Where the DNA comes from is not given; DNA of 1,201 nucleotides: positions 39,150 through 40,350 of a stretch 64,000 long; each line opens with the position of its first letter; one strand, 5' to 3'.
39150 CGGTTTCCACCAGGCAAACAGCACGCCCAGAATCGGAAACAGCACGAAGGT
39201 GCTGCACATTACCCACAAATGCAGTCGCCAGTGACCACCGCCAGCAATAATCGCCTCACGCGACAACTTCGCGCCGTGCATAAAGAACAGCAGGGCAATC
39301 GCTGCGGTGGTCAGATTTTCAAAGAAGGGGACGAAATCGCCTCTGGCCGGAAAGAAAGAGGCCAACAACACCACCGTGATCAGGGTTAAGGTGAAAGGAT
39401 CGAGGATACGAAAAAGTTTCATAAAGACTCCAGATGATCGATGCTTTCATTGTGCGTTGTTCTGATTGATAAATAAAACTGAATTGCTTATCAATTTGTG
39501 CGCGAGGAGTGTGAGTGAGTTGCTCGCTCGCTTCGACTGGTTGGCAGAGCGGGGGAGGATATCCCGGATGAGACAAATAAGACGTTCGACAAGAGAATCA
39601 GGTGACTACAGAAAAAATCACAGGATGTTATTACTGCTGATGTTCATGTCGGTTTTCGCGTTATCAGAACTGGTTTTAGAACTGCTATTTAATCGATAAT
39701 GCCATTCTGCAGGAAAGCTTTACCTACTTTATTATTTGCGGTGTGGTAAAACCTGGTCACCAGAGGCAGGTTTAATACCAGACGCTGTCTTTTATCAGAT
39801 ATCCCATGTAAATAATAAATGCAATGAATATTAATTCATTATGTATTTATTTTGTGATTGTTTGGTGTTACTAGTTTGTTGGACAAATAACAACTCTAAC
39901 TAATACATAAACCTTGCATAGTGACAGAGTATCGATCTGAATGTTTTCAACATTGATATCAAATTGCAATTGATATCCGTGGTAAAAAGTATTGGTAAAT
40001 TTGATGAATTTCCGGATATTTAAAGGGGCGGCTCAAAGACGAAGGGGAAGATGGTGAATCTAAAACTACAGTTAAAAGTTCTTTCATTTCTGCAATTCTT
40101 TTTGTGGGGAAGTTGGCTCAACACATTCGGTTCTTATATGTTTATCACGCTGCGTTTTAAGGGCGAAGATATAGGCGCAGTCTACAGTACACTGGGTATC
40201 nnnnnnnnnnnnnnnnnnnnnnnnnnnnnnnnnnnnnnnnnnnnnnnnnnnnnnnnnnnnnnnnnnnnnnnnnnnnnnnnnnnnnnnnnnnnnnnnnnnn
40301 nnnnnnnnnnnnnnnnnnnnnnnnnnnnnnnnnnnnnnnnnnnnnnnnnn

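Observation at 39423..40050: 628-bp AT-rich leader with clustered palindromes upstream of the cassette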

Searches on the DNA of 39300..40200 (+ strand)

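Call 4: search_dna_similar(query=window:39423-40050:+, collection=ecoli_genomes, mode=near, max_rows=25, rows=spread)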
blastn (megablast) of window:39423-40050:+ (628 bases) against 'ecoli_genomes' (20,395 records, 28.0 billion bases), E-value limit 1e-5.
Records with a match: 16; places in all: 24; records where one place covers at least 80% of the query: 7.
Genomes with a match: 16 of 5426; with a place that covers at least 80% of the query: 7. Places per genome that has any: lowest 1, median 2, highest 2. On chromosomes: 24 places; on plasmids: 0.
Best place of each record, by identity: 95-99% 8; 60-80% 8.
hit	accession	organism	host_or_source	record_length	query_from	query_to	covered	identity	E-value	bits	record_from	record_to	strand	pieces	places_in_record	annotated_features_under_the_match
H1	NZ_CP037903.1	Escherichia coli strain LHM10-1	pig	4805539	1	628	100%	98.9%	0e+0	1122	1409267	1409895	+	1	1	none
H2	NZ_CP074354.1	Escherichia coli strain XJ5.2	bovine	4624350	1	628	100%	98.9%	0e+0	1122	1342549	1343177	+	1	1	none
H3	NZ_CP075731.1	Escherichia coli strain CP52E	Homo sapiens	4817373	1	628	100%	98.7%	0e+0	1116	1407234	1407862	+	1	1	none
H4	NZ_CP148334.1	Escherichia coli strain Z1323HEC0423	Homo sapiens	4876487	1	628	100%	96.8%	0e+0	1050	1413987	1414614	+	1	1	none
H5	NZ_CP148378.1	Escherichia coli strain Z1323HEC0067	Homo sapiens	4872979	1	628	100%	96.8%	0e+0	1050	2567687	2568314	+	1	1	none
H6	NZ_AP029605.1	Escherichia coli strain 2022H047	Homo sapiens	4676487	1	628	100%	96.7%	0e+0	1044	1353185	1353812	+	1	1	none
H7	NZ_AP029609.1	Escherichia coli strain 2022H048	Homo sapiens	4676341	1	628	100%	96.7%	0e+0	1044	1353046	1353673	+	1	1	none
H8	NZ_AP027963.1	Escherichia coli strain VE-T9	-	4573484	1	281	45%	98.9%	5e-139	503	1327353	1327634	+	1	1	none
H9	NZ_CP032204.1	Escherichia coli strain AR_0013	missing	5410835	326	628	48%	79.0%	7e-48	200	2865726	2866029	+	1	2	outer membrane protein OmpK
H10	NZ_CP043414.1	Escherichia coli strain EC42405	bovine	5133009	326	628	48%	79.0%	7e-48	200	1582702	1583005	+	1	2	outer membrane protein OmpK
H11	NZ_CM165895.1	Escherichia coli strain N32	Homo sapiens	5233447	326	628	48%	79.0%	7e-48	200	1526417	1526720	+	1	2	nucleoside-specific channel-forming Tsx family protein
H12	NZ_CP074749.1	Escherichia coli strain R32_14_1F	goat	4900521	326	628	48%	78.7%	3e-46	195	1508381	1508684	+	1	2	outer membrane protein OmpK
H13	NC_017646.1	Escherichia coli O7:K1 str. CE10 strain CE10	Homo sapiens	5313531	346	628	45%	79.9%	7e-48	200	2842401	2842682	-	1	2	outer membrane protein OmpK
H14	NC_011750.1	Escherichia coli IAI39 strain IAI39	-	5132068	346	628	45%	79.9%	7e-48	200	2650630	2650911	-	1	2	outer membrane protein OmpK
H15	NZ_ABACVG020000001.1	Escherichia coli strain 2020CK-00188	Homo sapiens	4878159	346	628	45%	79.9%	7e-48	200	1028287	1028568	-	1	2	outer membrane protein OmpK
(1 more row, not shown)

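Call 6: get_annotated_region(hit=H1, flank=6000)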
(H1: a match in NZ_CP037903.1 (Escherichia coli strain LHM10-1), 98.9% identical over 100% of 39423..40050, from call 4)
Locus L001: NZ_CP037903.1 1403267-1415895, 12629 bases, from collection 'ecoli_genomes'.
description: Escherichia coli strain LHM10-1 chromosome, complete genome
organism: Escherichia coli strain LHM10-1 (NCBI taxid 562)
replicon: chromosome; assembly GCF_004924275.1
host: pig; source: feces; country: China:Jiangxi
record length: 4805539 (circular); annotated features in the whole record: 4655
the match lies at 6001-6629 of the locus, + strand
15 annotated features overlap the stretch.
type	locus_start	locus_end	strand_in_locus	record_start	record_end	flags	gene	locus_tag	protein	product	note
CDS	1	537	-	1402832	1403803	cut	cysK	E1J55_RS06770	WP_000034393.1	cysteine synthase A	-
CDS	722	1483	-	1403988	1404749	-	cysZ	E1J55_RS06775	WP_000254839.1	sulfate transporter CysZ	-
CDS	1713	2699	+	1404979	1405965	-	zipA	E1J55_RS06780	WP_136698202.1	cell division protein ZipA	-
CDS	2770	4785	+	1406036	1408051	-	ligA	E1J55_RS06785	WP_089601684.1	NAD-dependent DNA ligase LigA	-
CDS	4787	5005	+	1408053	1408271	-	ypeB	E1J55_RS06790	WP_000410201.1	DUF3820 family protein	-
CDS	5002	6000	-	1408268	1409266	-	yfeH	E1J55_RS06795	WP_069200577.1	bile acid:sodium symporter family protein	-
CDS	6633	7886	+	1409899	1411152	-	-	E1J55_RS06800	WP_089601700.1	nucleoside permease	-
CDS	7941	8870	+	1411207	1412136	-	-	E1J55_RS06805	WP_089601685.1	nucleoside 2-deoxyribosyltransferase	-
CDS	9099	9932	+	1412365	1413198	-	xapA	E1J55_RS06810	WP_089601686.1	xanthosine phosphorylase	-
CDS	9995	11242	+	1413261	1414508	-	xapB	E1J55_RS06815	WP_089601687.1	nucleoside permease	-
CDS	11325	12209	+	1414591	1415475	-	-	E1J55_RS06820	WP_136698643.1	LysR family transcriptional regulator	-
tRNA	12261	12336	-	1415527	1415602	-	-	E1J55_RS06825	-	tRNA-Lys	-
tRNA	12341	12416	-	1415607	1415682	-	-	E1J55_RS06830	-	tRNA-Val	-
tRNA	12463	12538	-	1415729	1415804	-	-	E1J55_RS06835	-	tRNA-Val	-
tRNA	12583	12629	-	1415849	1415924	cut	-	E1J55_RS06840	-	tRNA-Val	-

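Call 7: get_annotated_region(hit=H14, flank=6000)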
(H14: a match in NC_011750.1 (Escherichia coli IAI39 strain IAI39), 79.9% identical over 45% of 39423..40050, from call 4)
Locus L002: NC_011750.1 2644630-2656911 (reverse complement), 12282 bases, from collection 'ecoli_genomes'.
description: Escherichia coli IAI39, complete sequence
organism: Escherichia coli IAI39 strain IAI39 (NCBI taxid 585057)
replicon: chromosome; assembly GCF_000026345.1
host: -; source: -; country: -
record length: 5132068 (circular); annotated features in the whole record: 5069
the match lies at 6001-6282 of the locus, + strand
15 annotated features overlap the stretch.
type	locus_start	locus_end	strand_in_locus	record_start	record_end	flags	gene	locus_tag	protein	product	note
CDS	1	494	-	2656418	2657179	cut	cysZ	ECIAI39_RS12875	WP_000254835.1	sulfate transporter CysZ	-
CDS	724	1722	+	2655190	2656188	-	zipA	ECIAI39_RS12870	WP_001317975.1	cell division protein ZipA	-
CDS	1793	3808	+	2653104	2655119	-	ligA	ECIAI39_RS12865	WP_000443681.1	NAD-dependent DNA ligase LigA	-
CDS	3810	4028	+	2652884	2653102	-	ypeB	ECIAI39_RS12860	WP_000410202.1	DUF3820 family protein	-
CDS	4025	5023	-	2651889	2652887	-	yfeH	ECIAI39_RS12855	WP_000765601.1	bile acid:sodium symporter family protein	-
CDS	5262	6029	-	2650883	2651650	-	-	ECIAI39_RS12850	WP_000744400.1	outer membrane protein OmpK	-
CDS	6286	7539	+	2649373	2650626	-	-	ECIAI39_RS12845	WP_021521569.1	nucleoside permease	-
CDS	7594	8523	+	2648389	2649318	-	-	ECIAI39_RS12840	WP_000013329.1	nucleoside 2-deoxyribosyltransferase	-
CDS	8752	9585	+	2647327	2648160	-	xapA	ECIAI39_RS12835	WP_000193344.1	xanthosine phosphorylase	-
CDS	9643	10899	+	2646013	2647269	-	xapB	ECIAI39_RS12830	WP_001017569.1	nucleoside permease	-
CDS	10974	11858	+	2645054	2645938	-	-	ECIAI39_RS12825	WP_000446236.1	LysR family transcriptional regulator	-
tRNA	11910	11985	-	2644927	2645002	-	-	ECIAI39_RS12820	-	tRNA-Lys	-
tRNA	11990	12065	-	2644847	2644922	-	-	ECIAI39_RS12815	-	tRNA-Val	-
tRNA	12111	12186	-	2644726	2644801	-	-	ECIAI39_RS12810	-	tRNA-Val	-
tRNA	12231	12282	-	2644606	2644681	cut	-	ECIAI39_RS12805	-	tRNA-Val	-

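Call 14: search_dna_similar(query=window:39800-40050:+, collection=ecoli_genomes, mode=distant, max_rows=30, rows=spread)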
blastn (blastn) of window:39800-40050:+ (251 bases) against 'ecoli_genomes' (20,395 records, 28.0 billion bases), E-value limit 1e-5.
Records with a match: 15; places in all: 15; records where one place covers at least 80% of the query: 15.
Genomes with a match: 15 of 5426; with a place that covers at least 80% of the query: 15. Places per genome that has any: lowest 1, median 1, highest 1. On chromosomes: 15 places; on plasmids: 0.
Best place of each record, by identity: >=99% 1; 95-99% 6; 80-90% 8.
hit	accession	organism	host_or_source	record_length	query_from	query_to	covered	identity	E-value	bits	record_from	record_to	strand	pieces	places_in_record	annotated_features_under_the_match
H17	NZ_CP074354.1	Escherichia coli strain XJ5.2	bovine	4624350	1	251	100%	99.2%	7e-122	444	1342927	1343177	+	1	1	none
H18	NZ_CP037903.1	Escherichia coli strain LHM10-1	pig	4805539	1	251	100%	98.8%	3e-120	440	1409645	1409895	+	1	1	none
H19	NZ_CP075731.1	Escherichia coli strain CP52E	Homo sapiens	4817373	1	251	100%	98.4%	4e-119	435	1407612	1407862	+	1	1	none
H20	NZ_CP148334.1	Escherichia coli strain Z1323HEC0423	Homo sapiens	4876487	1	251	100%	98.4%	4e-119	435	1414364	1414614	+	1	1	none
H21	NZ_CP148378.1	Escherichia coli strain Z1323HEC0067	Homo sapiens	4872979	1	251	100%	98.4%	4e-119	435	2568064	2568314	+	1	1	none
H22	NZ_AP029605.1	Escherichia coli strain 2022H047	Homo sapiens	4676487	1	251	100%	98.0%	2e-117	431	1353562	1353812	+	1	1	none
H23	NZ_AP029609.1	Escherichia coli strain 2022H048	Homo sapiens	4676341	1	251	100%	98.0%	2e-117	431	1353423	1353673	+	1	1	none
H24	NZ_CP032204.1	Escherichia coli strain AR_0013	missing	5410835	10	251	96%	80.6%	4e-55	223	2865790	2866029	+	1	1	none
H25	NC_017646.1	Escherichia coli O7:K1 str. CE10 strain CE10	Homo sapiens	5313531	10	251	96%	80.6%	4e-55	223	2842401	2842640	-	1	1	none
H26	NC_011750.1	Escherichia coli IAI39 strain IAI39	-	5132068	10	251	96%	80.6%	4e-55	223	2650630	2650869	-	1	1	none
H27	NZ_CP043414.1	Escherichia coli strain EC42405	bovine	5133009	10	251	96%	80.6%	4e-55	223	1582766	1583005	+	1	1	none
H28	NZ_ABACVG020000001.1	Escherichia coli strain 2020CK-00188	Homo sapiens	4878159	10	251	96%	80.6%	4e-55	223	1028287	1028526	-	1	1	none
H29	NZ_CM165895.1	Escherichia coli strain N32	Homo sapiens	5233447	10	251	96%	80.6%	4e-55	223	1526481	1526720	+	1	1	none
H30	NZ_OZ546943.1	Escherichia coli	Homo sapiens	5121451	10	251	96%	80.6%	4e-55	223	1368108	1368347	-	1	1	none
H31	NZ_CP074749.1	Escherichia coli strain R32_14_1F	goat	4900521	10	251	96%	80.2%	2e-53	218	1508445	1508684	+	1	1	none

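Call 58: search_rna_families(source=window, start=39300, end=40200, threshold=evalue, max_evalue=1)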
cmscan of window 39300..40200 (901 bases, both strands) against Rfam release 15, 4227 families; matches with E-value up to 1: 0.
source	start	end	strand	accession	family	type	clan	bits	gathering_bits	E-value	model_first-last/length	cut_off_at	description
